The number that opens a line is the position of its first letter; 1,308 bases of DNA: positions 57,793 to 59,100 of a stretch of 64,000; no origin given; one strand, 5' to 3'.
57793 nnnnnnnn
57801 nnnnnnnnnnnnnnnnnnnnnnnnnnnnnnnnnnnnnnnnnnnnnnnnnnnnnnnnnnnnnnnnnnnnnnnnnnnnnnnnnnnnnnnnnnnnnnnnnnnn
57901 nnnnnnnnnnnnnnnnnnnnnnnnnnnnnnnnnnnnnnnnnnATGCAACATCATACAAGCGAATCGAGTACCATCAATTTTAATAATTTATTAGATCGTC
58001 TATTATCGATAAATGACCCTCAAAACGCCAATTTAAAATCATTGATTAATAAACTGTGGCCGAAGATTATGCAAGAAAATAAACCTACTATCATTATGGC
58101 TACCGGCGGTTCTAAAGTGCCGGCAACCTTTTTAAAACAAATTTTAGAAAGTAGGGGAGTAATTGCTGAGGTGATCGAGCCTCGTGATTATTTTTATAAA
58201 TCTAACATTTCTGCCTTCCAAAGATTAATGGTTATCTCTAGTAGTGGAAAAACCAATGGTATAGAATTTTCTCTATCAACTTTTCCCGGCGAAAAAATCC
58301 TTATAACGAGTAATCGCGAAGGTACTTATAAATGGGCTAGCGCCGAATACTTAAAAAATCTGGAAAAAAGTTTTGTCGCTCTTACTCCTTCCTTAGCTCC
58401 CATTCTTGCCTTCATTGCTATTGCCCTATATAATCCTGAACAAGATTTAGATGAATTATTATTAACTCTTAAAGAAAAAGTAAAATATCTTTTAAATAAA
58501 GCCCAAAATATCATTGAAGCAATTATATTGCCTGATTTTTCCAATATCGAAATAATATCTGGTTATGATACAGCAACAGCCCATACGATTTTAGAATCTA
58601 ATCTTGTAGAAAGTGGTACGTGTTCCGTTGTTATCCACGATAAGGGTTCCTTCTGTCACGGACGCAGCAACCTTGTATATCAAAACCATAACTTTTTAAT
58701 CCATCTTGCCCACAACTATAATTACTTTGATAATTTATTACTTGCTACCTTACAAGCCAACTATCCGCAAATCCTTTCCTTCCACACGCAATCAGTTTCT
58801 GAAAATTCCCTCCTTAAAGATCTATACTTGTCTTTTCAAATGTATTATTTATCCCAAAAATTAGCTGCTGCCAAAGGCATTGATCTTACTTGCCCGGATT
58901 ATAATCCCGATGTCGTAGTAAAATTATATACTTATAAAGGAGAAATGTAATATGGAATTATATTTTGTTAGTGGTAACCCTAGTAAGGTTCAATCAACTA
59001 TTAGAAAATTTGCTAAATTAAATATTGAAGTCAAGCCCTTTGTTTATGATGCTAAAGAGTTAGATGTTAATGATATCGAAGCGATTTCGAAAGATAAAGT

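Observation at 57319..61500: WYL-regulated operon of double-SIS isomerase, Ham1-type NTP pyrophosphatase, Qng1/DUF2419 N-glycosylase and nucleotidyltransferase: candidate undescribed modified-nucleotide module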

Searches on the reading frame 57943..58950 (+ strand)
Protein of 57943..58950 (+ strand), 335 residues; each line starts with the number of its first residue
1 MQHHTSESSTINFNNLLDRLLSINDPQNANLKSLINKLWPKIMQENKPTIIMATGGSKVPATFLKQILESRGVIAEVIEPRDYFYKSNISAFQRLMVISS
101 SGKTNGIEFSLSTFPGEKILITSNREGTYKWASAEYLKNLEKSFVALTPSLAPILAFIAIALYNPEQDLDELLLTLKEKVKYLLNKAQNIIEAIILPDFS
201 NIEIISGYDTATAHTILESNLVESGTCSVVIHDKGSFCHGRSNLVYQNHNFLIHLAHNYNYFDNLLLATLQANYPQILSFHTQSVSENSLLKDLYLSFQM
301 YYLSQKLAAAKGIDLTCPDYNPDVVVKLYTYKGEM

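Call 3: search_protein_families(library=pfam, proteins=[window:57943-58950:+], max_evalue=0.01)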
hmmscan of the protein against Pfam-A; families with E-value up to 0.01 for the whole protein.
window:57943-58950:+ (335 aa): 0 families

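Call 4: search_protein_families(library=ncbifam, proteins=[window:57943-58950:+], max_evalue=0.01)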
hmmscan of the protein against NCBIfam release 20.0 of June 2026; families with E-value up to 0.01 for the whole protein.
window:57943-58950:+ (335 aa): 1 family
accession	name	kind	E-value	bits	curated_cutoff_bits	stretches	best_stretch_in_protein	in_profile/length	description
TIGR02128.1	G6PI_arch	equivalog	0.00041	19.4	213.9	1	49-105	24-80/308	bifunctional phosphoglucose/phosphomannose isomerase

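Call 5: search_protein_families(library=padloc, proteins=[window:57943-58950:+], max_evalue=0.01)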
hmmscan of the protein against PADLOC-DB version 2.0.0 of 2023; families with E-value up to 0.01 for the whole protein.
window:57943-58950:+ (335 aa): 0 families

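Call 13: find_homologous_proteins(query=window:57943-58950:+)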
Query window:57943-58950:+ (335 aa): 461 proteins with E <= 0.001 among 4567 candidates; the best 120 are listed.
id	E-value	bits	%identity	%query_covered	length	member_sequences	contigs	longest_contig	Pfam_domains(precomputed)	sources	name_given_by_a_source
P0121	2.8e-217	738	100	100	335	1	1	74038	-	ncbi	-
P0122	1.0e-85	306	45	100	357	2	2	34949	-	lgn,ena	-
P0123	5.3e-85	303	45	100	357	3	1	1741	-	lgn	-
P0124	6.7e-85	303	45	100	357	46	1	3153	-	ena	-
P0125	1.7e-84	302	45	100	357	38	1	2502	-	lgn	-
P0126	2.1e-84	301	48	100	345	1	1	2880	-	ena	-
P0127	4.4e-84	300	45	100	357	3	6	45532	-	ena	-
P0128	1.2e-83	299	45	100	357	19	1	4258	-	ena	-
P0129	5.2e-83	297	45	100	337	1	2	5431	-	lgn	-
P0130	8.0e-83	296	45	100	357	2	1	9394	-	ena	-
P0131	9.1e-83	296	46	100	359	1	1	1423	-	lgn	-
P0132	1.2e-82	296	45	100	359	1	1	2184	-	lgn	-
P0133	1.2e-82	296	45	100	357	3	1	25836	-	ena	-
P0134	1.2e-82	296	45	100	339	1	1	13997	-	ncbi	-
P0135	2.6e-82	294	45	100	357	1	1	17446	-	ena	-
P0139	6.6e-82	293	45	100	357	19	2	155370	-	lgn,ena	-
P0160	2.9e-79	284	45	100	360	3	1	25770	-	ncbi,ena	-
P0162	3.5e-79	284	44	100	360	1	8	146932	-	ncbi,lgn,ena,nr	ncbi:MAG: hypothetical protein J6J17_04170 [Bacilli bacterium]|nr:hypothetical protein [Bacilli bact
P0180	2.1e-78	282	44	100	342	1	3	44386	-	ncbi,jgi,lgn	-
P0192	5.3e-78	280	44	100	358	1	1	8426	-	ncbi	-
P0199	1.3e-77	279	45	100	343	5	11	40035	-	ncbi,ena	-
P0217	4.2e-77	277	46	100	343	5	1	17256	-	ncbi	-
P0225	9.0e-77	276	45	100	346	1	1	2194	PF01380.28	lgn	-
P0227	1.2e-76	276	44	100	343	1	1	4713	-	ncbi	-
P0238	2.9e-76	275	44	100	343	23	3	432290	-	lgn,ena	-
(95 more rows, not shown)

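Call 14: find_encoding_contigs(protein=P0162, flank=6000, max_places=2)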
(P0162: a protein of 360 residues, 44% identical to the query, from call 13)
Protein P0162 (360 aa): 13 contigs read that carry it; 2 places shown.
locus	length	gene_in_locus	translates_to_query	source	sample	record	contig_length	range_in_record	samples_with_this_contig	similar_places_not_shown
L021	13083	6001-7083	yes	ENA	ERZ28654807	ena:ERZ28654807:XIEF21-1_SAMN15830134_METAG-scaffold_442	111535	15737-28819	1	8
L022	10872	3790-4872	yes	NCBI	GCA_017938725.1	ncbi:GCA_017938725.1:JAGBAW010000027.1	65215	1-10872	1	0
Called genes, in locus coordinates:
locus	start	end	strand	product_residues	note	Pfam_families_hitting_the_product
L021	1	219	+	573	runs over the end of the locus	PF00664:ABC_membrane, PF00005:ABC_tran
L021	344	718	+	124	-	-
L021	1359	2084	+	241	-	-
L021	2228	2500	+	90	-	-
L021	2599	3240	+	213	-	-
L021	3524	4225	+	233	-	-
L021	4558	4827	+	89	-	PF02498:Bro-N (weak)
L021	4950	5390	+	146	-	-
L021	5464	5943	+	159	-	PF02082:Rrf2 (weak), PF08279:HTH_11, PF13280:WYL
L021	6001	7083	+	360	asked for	-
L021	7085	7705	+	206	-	PF01725:Ham1p_like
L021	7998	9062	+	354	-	PF11187:Mbeg1-like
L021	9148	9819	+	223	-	-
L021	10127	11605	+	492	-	PF13187:Fer4_9 (faint), PF13183:Fer4_8 (faint), PF13237:Fer4_10 (faint), PF12837:Fer4_6 (faint), PF00037:Fer4 (weak), PF02906:Fe_hyd_lg_C, PF02256:Fe_hyd_SSU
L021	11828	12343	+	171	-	PF15731:MqsA_antitoxin (weak), PF01381:HTH_3, PF20040:DUF6442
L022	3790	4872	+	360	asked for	-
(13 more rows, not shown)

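Call 15: find_encoding_contigs(protein=P0238, flank=6000, max_places=2)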
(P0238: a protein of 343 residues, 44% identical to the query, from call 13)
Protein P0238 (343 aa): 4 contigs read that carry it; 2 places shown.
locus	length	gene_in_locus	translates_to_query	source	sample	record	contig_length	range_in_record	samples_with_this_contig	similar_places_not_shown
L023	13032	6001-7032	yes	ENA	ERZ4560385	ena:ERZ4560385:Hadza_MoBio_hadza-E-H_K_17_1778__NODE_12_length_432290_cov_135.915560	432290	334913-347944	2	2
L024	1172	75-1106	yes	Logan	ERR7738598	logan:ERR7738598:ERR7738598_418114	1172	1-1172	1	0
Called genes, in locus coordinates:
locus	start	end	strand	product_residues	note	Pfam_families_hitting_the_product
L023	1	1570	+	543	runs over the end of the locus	PF00133:tRNA-synt_1, PF01406:tRNA-synt_1e (faint), PF09334:tRNA-synt_1g, PF00133:tRNA-synt_1 (weak)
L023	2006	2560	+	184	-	-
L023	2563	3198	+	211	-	PF00891:Methyltransf_2, PF01209:Ubie_methyltran (weak), PF02353:CMAS (weak), PF13489:Methyltransf_23, PF13847:Methyltransf_31, PF08241:Methyltransf_11, PF08242:Methyltransf_12, PF13649:Methyltransf_25, +3 more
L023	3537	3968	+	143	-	-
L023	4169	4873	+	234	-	-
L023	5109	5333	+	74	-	PF13310:Virulence_RhuM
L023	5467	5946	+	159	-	PF02082:Rrf2 (weak), PF08279:HTH_11 (weak), PF13280:WYL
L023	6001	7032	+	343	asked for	-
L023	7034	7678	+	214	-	PF01725:Ham1p_like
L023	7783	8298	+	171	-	-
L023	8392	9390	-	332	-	-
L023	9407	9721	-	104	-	-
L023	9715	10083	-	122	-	-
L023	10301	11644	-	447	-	PF00149:Metallophos (faint), PF12850:Metallophos_2 (faint)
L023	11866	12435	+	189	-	-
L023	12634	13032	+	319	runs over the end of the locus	PF03462:PCRF, PF00472:RF-1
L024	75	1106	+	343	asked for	-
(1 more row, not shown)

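Call 16: find_encoding_contigs(protein=P0139, flank=6000, max_places=2)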
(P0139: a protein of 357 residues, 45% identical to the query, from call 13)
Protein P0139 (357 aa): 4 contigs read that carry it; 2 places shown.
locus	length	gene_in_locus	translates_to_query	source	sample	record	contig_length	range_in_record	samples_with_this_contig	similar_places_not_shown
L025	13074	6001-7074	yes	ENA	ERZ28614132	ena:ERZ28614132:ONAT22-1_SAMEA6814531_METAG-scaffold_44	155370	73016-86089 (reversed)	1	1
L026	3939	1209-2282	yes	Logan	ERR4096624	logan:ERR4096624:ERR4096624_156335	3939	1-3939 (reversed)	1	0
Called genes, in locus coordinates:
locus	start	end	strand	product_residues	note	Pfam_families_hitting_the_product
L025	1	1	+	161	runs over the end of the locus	PF00383:dCMP_cyt_deam_1, PF14437:MafB19-deam (weak)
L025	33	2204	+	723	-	PF00403:HMA (weak), PF00122:E1-E2_ATPase, PF00702:Hydrolase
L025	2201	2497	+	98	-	-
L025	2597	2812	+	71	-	PF00403:HMA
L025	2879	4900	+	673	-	-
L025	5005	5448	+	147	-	PF00293:NUDIX, PF22327:Nudt16-like (weak), PF14815:NUDIX_4 (faint)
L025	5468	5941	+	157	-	PF02082:Rrf2 (weak), PF08279:HTH_11 (weak), PF13280:WYL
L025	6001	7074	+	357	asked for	-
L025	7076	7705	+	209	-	PF01725:Ham1p_like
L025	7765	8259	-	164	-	PF03167:UDG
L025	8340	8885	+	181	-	PF13739:PdaC (faint), PF11738:DUF3298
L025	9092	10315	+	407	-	-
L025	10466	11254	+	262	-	-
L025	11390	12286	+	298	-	PF02541:Ppx-GppA (weak)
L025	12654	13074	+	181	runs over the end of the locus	PF00583:Acetyltransf_1, PF13508:Acetyltransf_7 (weak)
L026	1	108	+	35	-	?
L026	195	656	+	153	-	PF00293:NUDIX, PF22327:Nudt16-like (weak)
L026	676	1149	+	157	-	PF02082:Rrf2 (weak), PF08279:HTH_11 (weak), PF13280:WYL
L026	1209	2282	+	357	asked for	-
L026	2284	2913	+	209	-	PF01725:Ham1p_like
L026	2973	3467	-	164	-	PF03167:UDG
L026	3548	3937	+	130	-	?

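Call 18: search_solved_structures(query=window:57943-58950:+, max_evalue=10)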
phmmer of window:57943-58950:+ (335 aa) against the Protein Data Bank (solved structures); distinct sequences matched with E-value up to 10: 4.
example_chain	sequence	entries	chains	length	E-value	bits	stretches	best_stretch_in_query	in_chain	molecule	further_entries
6b1p_A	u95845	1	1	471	0.88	11.8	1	130-211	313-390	Glutamate--tRNA ligase 1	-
7e16_A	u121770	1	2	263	0.92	11.7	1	132-175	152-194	GDSL-family esterase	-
3s3y_A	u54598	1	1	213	1.2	11.4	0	90-187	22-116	TANDEM CYANOVIRIN-N DIMER CVN2L0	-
2keo_A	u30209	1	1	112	1.2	11.3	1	236-293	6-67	Probable E3 ubiquitin-protein ligase HERC2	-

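Call 21: search_solved_structures(query=A1, max_evalue=10)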
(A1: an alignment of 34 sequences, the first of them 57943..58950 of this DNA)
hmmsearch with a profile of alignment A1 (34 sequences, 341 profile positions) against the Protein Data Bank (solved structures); distinct sequences matched with E-value up to 10: 13.
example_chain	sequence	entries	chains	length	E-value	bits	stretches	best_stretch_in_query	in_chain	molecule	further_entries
2aml_A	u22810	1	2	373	7.3e-05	25.2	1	3-118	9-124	SIS domain protein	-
8tx9_A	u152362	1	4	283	9.9e-05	24.7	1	13-179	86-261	MurR/RpiR family transcriptional regulator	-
8v4v_B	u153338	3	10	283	0.00021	23.6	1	13-179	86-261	Phosphosugar-binding transcriptional regulator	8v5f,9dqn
8txl_A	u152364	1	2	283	0.0004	22.8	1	13-179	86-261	Phosphosugar-binding transcriptional regulator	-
3tbf_A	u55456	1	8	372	0.001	21.4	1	29-204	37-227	Glucosamine--fructose-6-phosphate aminotransferase [isomerizing]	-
8tj8_B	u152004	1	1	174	0.5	12.6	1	169-205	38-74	Hemagglutinin HA2 chain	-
8tj6_B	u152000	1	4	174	0.59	12.3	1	169-205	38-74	Hemagglutinin HA2 chain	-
8tj7_B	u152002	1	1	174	0.62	12.3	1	169-205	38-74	Hemagglutinin HA2 chain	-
8hku_L10E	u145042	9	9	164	0.85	11.8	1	274-338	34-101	50S ribosomal protein L10e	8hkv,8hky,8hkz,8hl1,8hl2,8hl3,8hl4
4uo0_B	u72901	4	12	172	0.87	11.8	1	169-205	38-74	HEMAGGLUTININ | H3 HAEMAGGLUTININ HA2 CHAIN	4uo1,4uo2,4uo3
6v44_B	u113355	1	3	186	0.95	11.6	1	168-205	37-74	Hemagglutinin HA2 chain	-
9yoi_D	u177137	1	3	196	1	11.5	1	169-205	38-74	Hemagglutinin HA2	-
1tzb_A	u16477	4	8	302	1.7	10.9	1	46-104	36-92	glucose-6-phosphate isomerase, conjectural | glucose-6-phosphate isomerase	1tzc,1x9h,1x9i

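Call 22: find_related_loci(query=A1, collection=viral_contigs, flank=8000)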
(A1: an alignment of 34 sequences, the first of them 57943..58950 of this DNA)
Query A1 (335 aa) in viral_contigs; peptide patterns used: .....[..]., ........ (x = any residue, [..] = any of these).
24 stretches matched a pattern, but none encodes a relative of the query by tblastn (E <= 1e-3).

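Call 23: find_related_loci(query=A1, collection=metagenome_contigs, flank=8000)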
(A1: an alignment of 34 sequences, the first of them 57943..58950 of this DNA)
Query A1 (335 aa) in metagenome_contigs; peptide patterns used: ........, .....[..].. (x = any residue, [..] = any of these).
50 stretches matched a pattern; 29 encode a relative of the query (tblastn E <= 1e-3); 29 distinct loci.
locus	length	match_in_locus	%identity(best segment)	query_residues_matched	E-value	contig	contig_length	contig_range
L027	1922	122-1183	45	1-335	1e-92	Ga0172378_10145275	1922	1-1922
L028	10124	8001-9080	43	1-335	1e-87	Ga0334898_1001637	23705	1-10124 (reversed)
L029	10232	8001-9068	44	1-335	2e-87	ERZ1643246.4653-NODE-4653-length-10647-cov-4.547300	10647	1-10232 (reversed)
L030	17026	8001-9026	46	1-335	1e-82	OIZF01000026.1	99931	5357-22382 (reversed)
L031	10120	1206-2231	44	1-335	5e-81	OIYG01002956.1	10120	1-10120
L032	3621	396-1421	44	1-335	2e-81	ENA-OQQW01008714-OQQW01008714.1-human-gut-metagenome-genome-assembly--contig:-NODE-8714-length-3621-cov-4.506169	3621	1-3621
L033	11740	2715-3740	44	1-335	1e-80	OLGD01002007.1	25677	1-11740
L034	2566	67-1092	44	1-335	1e-82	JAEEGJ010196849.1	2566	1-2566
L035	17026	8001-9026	45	1-335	9e-81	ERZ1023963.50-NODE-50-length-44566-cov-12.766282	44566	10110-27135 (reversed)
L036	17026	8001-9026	44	1-335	3e-80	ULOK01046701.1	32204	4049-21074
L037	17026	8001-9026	43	1-335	4e-80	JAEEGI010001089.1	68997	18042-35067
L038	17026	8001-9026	43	1-335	4e-80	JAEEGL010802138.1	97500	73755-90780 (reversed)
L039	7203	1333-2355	43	1-335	3e-80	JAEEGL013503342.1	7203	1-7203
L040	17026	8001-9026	44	1-335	6e-80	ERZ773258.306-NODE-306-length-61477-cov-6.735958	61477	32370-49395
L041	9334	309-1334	44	1-335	8e-80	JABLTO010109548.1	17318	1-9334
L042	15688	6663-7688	44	1-335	2e-79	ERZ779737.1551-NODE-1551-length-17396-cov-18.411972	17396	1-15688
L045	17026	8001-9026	43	1-335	1e-76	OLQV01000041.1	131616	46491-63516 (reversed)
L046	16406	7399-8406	41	7-335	2e-70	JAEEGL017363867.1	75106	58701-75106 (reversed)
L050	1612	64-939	35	18-311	1e-40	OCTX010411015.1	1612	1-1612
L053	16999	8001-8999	38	6-335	2e-63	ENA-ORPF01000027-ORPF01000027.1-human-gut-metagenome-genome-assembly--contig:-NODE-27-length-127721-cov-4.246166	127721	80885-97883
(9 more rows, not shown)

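Call 29: predict_structure(alignment_id=A1)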
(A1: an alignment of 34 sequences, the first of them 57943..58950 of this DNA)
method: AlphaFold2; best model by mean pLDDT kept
length: 335 residues; sequences in the alignment: 34
mean_pLDDT: 90.6   pTM: 0.91
mean pLDDT of the five models: 90.6, 90.4, 90.0, 89.2, 88.6
residues with pLDDT >= 90: 244; 70-90: 74; 50-70: 17; < 50: 0
segments of 3 or more residues with pLDDT < 50: none
pLDDT, mean of each block of 10 residues (from residue 1): 78 96 91 89 90 94 96 95 92 95 85 95 91 93 92 95 92 96 98 93 92 96 91 81 60 93 91 88 95 98 97 88 80 68
secondary structure, 60 per line:
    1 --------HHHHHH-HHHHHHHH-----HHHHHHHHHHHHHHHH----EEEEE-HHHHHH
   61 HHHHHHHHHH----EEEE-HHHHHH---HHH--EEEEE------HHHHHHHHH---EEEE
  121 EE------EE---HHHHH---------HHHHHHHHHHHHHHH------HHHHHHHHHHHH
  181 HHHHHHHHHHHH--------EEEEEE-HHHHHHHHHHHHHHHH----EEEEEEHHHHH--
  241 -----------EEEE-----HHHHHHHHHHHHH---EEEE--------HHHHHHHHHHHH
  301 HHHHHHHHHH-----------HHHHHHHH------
elements in order: H9-14 H16-23 H29-44 E49-53 H55-70 E75-78 H80-85 E94-98 H105-113 E117-122 H134-138 H148-162 H169-192 E201-206 H208-223 E228-233 H234-238 E252-255 H261-273 E277-280 H289-310 H322-329

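Call 32: fold_search(model_id=the predicted structure, library=pdb)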
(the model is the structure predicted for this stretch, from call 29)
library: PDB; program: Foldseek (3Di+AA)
matches with E <= 10: 1528; with E <= 0.001: 152
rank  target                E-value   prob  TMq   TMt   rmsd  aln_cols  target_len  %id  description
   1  2aml_A                1.7e-12  1.00  0.67  0.62   6.7       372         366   16  Crystal structure of Lmo0035 protein (46906266) from LISTERIA MONOCYTOGENES 4b F2365 at 1.50 A resolution (released 2005-10-18)
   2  2df8_B                2.8e-12  1.00  0.69  0.71   4.7       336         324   15  Crystal Structure of the PH0510 protein from Pyrococcus horikoshii OT3 in complex with beta-D-Fructopyranose-1-phospha (released 2006-08-27)
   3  2dec_A                3.6e-12  1.00  0.69  0.71   4.7       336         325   15  Crystal Structure of the PH0510 protein from Pyrococcus horikoshii OT3 (released 2006-08-10)
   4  2cb0_A                5.3e-12  1.00  0.70  0.73   4.7       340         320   13  Crystal structure of glucosamine 6-phosphate deaminase from Pyrococcus furiosus (released 2007-03-13)
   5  2aml_B                5.9e-12  1.00  0.68  0.64   6.2       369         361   15  Crystal structure of Lmo0035 protein (46906266) from LISTERIA MONOCYTOGENES 4b F2365 at 1.50 A resolution (released 2005-10-18)
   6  2cb0_B                1.3e-11  1.00  0.67  0.67   5.1       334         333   13  Crystal structure of glucosamine 6-phosphate deaminase from Pyrococcus furiosus (released 2007-03-13)
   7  3fj1_C                6.4e-11  1.00  0.59  0.60   5.8       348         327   15  Crystal structure of putative phosphosugar isomerase (YP_167080.1) from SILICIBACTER POMEROYI DSS-3 at 1.75 A resoluti (released 2009-01-20)
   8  3fj1_D                7.1e-11  1.00  0.63  0.63   6.3       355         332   15  Crystal structure of putative phosphosugar isomerase (YP_167080.1) from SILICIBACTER POMEROYI DSS-3 at 1.75 A resoluti (released 2009-01-20)
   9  7dnr_A                1.0e-10  1.00  0.65  0.61   6.2       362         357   14  Crystal Structure of Zn-bound SIS Domain of Glucosamine-6-P Synthase from E. coli (released 2021-12-15)
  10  3fj1_B                1.0e-10  1.00  0.59  0.60   6.1       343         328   14  Crystal structure of putative phosphosugar isomerase (YP_167080.1) from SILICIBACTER POMEROYI DSS-3 at 1.75 A resoluti (released 2009-01-20)
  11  3g68_B                1.1e-10  1.00  0.65  0.62   6.3       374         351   15  CRYSTAL STRUCTURE OF A PUTATIVE PHOSPHOSUGAR ISOMERASE (CD3275) FROM CLOSTRIDIUM DIFFICILE 630 AT 1.80 A RESOLUTION (released 2009-02-24)
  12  2v4m_C                1.1e-10  1.00  0.66  0.64   5.6       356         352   15  The isomerase domain of human glutamine-fructose-6-phosphate transaminase 1 (GFPT1) in complex with fructose 6-phospha (released 2008-10-07)
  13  3knz_A                1.1e-10  1.00  0.61  0.63   6.9       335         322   17  Crystal structure of Putative sugar binding protein (NP_459565.1) from Salmonella typhimurium LT2 at 2.50 A resolution (released 2009-12-01)
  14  3fj1_A                1.2e-10  1.00  0.59  0.60   6.5       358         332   14  Crystal structure of putative phosphosugar isomerase (YP_167080.1) from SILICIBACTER POMEROYI DSS-3 at 1.75 A resoluti (released 2009-01-20)
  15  2vf4                  1.4e-10  1.00  0.68  0.64   5.3       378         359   13  E. coli glucosamine-6-P synthase (released 2008-03-04)
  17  7kqa_B                1.9e-10  1.00  0.70  0.70   5.5       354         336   16  Crystal Structure of Glucosamine-6-phosphate deanimase from Strenotrophomonas maltophilia (released 2020-11-25)
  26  7kqa_A                3.7e-10  1.00  0.69  0.68   4.7       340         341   16  Crystal Structure of Glucosamine-6-phosphate deanimase from Strenotrophomonas maltophilia (released 2020-11-25)
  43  1moq                  8.1e-10  1.00  0.70  0.64   5.7       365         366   13  ISOMERASE DOMAIN OF GLUCOSAMINE 6-PHOSPHATE SYNTHASE COMPLEXED WITH GLUCOSAMINE 6-PHOSPHATE (released 1998-10-07)
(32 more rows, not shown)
